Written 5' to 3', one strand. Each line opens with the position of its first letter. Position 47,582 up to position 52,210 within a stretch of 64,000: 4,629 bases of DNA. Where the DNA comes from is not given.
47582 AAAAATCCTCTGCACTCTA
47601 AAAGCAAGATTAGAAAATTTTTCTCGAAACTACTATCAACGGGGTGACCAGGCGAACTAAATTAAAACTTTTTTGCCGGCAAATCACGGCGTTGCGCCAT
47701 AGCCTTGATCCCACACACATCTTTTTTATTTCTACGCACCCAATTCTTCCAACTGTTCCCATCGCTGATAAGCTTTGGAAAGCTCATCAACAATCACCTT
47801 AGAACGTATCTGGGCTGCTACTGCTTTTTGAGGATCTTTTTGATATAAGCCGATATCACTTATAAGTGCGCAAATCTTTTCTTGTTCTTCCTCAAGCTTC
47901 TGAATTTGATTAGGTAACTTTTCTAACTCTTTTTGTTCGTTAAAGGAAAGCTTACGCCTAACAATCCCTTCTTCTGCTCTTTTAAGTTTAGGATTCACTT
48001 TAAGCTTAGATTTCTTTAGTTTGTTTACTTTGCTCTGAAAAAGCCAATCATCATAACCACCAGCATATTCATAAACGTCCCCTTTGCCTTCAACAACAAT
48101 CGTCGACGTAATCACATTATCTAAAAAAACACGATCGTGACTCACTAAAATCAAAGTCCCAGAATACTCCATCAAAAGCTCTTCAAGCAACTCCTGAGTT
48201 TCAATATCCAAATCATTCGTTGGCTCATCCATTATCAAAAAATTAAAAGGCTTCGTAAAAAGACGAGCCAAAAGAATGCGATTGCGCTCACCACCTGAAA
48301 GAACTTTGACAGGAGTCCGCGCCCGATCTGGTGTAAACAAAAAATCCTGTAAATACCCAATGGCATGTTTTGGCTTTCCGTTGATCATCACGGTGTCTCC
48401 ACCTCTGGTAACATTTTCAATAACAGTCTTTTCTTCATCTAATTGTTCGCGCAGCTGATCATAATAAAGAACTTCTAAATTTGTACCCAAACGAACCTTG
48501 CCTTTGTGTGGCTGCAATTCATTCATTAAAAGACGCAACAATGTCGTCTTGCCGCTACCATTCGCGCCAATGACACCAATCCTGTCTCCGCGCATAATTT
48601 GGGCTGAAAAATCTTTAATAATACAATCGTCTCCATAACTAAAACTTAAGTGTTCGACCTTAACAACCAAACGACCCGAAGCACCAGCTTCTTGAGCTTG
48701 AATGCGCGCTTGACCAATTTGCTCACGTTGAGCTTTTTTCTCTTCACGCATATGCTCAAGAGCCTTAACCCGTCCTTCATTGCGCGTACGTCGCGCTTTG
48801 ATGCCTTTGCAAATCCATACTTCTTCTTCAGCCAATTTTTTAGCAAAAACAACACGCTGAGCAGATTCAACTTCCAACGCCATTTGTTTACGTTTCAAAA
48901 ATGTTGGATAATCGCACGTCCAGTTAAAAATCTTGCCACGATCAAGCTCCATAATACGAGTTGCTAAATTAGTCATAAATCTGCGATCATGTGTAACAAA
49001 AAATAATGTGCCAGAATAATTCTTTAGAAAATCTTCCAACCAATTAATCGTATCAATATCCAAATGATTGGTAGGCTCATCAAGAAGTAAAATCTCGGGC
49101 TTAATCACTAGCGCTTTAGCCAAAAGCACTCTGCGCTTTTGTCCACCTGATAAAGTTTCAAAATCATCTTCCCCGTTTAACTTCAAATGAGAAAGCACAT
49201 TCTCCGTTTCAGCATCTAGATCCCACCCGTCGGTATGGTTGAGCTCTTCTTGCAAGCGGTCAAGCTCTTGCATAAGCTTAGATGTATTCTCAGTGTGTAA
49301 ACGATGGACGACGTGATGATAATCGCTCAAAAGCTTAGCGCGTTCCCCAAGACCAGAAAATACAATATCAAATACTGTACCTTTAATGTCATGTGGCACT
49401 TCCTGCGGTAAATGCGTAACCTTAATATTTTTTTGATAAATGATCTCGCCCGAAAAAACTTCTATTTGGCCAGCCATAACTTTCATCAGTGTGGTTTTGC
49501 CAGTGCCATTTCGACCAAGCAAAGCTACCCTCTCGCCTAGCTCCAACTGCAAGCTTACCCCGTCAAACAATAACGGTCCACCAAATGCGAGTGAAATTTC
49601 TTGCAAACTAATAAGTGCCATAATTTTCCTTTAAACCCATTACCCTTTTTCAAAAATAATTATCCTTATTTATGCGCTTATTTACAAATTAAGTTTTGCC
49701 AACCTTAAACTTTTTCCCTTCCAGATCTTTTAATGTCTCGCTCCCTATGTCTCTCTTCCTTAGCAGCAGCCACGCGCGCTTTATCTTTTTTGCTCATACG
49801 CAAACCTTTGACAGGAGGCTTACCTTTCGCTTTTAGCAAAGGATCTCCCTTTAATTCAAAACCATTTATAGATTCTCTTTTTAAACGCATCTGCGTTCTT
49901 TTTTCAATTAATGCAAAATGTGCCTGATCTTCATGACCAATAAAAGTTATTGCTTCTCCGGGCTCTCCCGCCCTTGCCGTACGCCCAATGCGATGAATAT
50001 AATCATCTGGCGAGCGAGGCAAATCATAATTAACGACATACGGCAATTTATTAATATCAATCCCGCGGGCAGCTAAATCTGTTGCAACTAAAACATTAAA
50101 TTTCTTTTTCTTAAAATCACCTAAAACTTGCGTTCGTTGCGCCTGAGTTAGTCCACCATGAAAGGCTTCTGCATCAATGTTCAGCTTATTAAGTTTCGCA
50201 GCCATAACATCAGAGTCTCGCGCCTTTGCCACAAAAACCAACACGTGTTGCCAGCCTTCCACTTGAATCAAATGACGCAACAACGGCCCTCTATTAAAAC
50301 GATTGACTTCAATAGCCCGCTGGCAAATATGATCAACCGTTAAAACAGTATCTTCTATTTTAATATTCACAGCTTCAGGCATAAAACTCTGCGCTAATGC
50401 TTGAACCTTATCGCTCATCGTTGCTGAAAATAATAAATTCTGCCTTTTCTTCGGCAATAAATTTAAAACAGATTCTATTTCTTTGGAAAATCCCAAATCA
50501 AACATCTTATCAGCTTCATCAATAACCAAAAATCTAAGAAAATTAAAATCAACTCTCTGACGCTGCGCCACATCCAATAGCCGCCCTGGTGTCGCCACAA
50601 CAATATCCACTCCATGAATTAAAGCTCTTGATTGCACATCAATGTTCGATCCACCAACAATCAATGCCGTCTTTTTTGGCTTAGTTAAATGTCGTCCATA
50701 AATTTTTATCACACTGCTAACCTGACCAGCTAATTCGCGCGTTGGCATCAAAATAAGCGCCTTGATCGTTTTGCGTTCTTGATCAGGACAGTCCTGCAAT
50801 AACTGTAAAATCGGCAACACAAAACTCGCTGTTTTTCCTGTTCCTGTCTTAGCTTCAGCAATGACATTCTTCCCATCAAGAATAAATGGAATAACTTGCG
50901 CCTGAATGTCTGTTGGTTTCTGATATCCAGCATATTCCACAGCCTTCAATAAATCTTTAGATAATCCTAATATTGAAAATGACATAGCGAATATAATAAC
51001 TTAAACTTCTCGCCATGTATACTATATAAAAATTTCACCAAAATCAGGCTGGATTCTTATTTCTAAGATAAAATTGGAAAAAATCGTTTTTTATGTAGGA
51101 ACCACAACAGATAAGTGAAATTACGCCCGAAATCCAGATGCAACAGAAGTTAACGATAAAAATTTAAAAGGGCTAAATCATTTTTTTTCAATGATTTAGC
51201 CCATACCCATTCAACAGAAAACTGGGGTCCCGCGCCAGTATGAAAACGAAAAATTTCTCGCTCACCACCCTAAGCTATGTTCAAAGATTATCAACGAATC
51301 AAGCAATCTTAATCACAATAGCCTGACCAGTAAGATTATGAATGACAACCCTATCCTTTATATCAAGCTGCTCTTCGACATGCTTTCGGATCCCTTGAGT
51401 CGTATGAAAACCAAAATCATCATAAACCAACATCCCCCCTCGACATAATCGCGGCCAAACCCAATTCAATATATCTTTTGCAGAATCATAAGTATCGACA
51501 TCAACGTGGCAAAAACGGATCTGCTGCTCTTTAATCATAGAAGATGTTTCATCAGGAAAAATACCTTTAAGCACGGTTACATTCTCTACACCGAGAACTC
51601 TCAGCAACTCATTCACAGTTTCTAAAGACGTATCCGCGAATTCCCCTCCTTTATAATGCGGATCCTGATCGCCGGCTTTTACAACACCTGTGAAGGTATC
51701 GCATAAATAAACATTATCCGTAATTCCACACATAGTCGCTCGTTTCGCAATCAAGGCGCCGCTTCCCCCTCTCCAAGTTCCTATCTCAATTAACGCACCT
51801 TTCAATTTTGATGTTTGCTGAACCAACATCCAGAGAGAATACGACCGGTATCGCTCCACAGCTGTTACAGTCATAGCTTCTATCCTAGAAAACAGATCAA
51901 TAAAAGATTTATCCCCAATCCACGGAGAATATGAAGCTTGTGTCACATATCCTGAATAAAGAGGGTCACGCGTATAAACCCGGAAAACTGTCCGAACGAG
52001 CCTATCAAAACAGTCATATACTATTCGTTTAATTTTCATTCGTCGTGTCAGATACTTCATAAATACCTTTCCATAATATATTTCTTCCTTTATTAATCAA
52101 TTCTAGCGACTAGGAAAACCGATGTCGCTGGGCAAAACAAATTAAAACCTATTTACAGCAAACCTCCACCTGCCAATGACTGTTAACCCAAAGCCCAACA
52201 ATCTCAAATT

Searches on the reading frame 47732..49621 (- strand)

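Call 96: search_protein_families(library=pfam, proteins=[window:47732-49621:-], max_evalue=0.0001)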
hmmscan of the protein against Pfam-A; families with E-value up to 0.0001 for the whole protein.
window:47732-49621:- (629 aa): 16 families
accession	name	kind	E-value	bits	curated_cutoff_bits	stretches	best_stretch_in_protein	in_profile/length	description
PF00005.33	ABC_tran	-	9.7e-49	165.9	25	2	20-185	2-137/137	ABC transporter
PF16326.10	ABC_tran_CTD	-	2.6e-15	56.8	32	1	557-626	1-69/69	ABC transporter C-terminal domain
PF13304.12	AAA_21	-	2.7e-15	57.7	27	0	144-212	225-299/304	AAA domain, putative AbiEii toxin, Type IV TA system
PF02463.25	SMC_N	-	6.8e-13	49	40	0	350-503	29-205/220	RecF/RecN/SMC N terminal domain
PF12848.13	ABC_tran_Xtn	-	8e-09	35.9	25.9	1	225-300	2-79/85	ABC transporter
PF13555.12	AAA_29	-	2.9e-07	30.6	27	0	345-372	19-49/61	P-loop containing region of AAA domain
PF13401.12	AAA_22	-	1e-06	29.5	27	0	350-388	10-40/130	AAA domain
PF05729.18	NACHT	-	1.9e-06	28.2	26.7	0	348-373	3-28/167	NACHT domain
PF01637.24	ATPase_2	-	2.4e-06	28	33.2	0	350-406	25-73/225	ATPase domain predominantly from Archaea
PF13191.12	AAA_16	-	2.8e-06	28.4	32.6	0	350-483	29-156/167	AAA ATPase domain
PF00004.35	AAA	-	6.6e-06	27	21.2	0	33-55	2-24/131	ATPase family associated with various cellular activities (AAA)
PF00006.31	ATP-synt_ab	-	9.7e-06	25.8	29.5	0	337-368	6-37/213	ATP synthase alpha/beta family, nucleotide-binding domain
PF01935.23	DUF87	-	2.6e-05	24.9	23.2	0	347-370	25-48/220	Helicase HerA, central domain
PF03205.20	MobB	-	5.4e-05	23.5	26.6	0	348-376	2-30/133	Molybdopterin guanine dinucleotide synthesis protein B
PF02367.23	TsaE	-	7.9e-05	23.1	26.6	0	26-55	18-47/128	Threonylcarbamoyl adenosine biosynthesis protein TsaE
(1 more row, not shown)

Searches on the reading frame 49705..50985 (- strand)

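Call 96: search_protein_families(library=pfam, proteins=[window:49705-50985:-], max_evalue=0.0001)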
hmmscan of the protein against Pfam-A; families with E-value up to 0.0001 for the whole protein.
window:49705-50985:- (426 aa): 3 families
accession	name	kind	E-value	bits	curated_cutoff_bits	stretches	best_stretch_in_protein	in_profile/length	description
PF00270.35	DEAD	-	8.9e-46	156.1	26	1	25-196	1-166/167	DEAD/DEAH box helicase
PF00271.37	Helicase_C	-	3.3e-29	101.8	23.5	1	236-340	6-110/110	Helicase conserved C-terminal domain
PF04851.21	ResIII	-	1.7e-07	31.7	22.5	1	37-191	22-163/164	Type III restriction enzyme, res subunit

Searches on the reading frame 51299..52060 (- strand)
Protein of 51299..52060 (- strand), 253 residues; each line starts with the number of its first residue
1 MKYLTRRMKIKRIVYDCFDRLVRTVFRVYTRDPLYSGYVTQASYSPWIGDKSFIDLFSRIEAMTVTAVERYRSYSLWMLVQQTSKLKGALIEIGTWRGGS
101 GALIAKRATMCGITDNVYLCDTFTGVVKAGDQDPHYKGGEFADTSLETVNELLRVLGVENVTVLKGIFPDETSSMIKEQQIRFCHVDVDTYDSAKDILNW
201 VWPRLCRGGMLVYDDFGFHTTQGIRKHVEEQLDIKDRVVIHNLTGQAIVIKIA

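Call 96: search_protein_families(library=pfam, proteins=[window:51299-52060:-], max_evalue=0.0001)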
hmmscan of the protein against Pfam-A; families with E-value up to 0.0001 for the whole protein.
window:51299-52060:- (253 aa): 2 families
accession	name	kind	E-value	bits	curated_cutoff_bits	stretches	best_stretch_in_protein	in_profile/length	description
PF05711.17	TylF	-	6.4e-21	75.2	23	1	69-229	74-240/264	Macrocin-O-methyltransferase (TylF)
PF13578.12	Methyltransf_24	-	1.9e-11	45.2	26.3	1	91-216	1-105/105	Methyltransferase domain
